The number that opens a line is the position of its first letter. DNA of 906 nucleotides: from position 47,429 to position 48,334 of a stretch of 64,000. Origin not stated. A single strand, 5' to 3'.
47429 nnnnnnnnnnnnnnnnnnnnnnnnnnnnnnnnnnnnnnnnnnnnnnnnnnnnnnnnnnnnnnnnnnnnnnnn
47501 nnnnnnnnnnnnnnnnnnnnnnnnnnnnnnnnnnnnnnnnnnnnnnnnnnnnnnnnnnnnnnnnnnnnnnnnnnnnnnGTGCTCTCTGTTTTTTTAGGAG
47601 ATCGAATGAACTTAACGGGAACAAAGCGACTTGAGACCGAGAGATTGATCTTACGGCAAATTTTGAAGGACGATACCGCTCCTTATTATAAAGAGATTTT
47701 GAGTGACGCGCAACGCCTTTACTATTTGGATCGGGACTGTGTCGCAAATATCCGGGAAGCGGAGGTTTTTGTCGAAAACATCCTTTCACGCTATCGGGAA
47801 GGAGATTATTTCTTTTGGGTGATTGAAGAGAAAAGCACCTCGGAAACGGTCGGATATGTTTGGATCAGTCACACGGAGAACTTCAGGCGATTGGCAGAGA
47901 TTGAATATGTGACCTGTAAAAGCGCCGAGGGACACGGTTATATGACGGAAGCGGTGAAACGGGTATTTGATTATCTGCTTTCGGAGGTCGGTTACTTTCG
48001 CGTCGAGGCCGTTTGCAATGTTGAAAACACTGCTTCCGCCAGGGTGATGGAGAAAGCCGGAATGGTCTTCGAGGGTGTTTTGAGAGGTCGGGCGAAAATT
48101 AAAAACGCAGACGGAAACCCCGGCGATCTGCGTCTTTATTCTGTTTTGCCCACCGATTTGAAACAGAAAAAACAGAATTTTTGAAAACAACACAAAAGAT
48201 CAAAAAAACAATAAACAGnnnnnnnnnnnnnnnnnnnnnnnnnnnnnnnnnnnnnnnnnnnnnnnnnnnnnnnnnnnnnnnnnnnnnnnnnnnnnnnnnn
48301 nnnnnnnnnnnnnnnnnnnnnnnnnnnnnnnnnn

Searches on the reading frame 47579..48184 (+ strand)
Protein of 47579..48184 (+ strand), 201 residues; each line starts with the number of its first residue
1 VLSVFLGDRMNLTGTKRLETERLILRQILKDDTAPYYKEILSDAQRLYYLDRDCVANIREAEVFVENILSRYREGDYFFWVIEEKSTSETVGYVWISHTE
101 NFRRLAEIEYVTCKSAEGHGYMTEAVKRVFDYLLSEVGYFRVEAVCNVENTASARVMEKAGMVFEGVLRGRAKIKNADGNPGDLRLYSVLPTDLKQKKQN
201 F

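Call 41: search_protein_families(library=pfam, proteins=[window:47579-48184:+])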
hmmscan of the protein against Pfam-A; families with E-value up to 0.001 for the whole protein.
window:47579-48184:+ (201 aa): 2 families
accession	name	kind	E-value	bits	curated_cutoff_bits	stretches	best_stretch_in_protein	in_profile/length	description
PF13302.13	Acetyltransf_3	-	3.7e-28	99.4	25.4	1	22-163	1-138/138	Acetyltransferase (GNAT) domain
PF00583.31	Acetyltransf_1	-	8.4e-09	36.2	20.7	1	60-162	17-116/116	Acetyltransferase (GNAT) family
